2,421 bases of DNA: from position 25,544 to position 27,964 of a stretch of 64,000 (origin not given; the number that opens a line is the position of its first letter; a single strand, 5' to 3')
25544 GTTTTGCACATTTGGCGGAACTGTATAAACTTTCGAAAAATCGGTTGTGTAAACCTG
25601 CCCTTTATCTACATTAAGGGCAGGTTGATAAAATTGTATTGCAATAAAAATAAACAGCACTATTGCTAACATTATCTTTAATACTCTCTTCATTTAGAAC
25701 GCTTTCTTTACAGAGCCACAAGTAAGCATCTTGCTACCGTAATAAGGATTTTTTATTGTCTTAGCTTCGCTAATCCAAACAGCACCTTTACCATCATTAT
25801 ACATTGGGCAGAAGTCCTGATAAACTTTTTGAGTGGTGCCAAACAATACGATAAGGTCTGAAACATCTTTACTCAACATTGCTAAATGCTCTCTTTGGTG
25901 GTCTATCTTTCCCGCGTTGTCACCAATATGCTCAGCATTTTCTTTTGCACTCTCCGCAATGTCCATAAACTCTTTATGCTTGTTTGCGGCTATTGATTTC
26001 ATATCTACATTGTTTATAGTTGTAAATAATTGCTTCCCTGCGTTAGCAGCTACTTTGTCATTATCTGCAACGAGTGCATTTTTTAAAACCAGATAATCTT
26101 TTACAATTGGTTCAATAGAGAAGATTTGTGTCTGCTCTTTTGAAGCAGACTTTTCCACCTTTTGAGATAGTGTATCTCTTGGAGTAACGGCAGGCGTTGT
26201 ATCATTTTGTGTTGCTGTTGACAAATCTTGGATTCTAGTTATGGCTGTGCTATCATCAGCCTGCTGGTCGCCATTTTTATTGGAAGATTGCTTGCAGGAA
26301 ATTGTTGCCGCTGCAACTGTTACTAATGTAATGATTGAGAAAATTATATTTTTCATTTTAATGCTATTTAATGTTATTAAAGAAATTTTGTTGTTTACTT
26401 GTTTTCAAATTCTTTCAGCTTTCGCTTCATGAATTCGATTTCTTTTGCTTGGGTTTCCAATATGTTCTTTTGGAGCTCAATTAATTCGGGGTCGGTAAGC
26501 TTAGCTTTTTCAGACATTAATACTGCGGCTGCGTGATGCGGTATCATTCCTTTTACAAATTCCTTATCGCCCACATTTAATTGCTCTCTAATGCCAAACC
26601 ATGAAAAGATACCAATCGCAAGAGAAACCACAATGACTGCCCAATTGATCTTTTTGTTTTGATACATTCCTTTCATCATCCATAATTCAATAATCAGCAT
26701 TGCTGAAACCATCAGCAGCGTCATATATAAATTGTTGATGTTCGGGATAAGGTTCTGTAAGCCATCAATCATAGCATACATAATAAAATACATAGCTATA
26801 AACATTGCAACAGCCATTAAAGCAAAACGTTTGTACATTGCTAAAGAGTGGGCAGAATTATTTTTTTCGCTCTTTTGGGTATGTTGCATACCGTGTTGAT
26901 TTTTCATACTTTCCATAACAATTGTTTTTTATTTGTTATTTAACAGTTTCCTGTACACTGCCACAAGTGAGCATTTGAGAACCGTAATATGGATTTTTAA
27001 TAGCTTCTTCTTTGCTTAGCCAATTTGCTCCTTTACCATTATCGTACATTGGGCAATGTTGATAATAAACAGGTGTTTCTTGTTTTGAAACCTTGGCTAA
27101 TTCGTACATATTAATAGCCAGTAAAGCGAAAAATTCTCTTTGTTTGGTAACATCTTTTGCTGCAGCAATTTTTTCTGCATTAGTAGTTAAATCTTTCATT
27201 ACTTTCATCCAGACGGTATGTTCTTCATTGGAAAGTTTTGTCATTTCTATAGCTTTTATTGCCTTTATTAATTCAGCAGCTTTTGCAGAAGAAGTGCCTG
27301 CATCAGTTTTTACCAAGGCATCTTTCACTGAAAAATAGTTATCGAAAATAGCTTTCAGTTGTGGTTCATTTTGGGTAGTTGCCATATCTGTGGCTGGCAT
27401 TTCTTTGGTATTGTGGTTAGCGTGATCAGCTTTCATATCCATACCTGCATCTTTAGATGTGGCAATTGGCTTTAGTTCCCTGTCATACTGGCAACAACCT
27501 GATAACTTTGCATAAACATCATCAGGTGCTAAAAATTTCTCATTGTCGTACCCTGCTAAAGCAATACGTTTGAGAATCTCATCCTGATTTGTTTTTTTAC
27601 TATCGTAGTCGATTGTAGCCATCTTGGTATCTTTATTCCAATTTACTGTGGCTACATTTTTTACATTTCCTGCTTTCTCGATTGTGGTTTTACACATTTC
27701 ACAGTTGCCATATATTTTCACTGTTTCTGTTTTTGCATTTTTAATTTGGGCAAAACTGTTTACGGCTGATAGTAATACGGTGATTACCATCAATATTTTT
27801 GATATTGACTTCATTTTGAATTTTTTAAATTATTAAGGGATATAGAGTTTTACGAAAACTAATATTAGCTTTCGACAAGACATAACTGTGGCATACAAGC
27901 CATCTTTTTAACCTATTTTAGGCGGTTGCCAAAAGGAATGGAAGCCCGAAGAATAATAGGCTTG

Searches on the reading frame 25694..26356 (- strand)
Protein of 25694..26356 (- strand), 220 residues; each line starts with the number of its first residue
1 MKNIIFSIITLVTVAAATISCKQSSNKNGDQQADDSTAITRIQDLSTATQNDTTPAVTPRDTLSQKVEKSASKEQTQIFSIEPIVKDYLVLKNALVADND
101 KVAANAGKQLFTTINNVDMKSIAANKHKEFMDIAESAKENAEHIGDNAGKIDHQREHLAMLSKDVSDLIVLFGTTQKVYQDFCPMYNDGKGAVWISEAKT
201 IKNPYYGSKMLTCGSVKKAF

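Call 39: search_protein_families(library=pfam, proteins=[window:25694-26356:-], max_evalue=0.001)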
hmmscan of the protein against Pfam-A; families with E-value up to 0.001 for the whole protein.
window:25694-26356:- (220 aa): 1 family
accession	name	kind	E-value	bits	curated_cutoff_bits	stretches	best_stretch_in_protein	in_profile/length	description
PF11827.13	DUF3347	-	1.1e-25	90.7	25.5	1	84-177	1-93/93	Protein of unknown function (DUF3347)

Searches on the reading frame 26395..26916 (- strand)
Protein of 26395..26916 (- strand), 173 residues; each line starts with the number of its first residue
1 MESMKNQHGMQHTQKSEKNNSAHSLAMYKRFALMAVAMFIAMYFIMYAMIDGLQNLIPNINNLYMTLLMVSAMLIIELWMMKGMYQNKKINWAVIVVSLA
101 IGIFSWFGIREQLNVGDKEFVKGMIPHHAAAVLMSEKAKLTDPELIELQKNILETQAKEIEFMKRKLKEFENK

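Call 39: search_protein_families(library=pfam, proteins=[window:26395-26916:-], max_evalue=0.001)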
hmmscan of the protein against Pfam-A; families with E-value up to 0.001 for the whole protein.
window:26395-26916:- (173 aa): 1 family
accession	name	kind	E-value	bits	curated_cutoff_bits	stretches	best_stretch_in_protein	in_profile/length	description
PF03713.19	DUF305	-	9.6e-10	39.2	27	1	117-165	99-149/151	Domain of unknown function (DUF305)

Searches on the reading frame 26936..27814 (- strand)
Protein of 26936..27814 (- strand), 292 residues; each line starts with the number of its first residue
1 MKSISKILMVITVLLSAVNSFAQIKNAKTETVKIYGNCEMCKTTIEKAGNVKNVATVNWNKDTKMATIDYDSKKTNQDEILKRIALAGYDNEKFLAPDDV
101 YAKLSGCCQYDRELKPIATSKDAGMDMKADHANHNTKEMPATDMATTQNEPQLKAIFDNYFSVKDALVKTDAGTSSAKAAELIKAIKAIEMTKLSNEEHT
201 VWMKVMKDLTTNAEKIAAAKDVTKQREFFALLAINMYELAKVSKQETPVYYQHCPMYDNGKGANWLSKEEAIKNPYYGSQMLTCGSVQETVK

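Call 39: search_protein_families(library=pfam, proteins=[window:26936-27814:-], max_evalue=0.001)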
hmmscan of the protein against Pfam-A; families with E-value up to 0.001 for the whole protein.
window:26936-27814:- (292 aa): 1 family
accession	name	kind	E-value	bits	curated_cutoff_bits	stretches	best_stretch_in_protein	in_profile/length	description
PF11827.13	DUF3347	-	1.9e-21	77.1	25.5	1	156-245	1-90/93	Protein of unknown function (DUF3347)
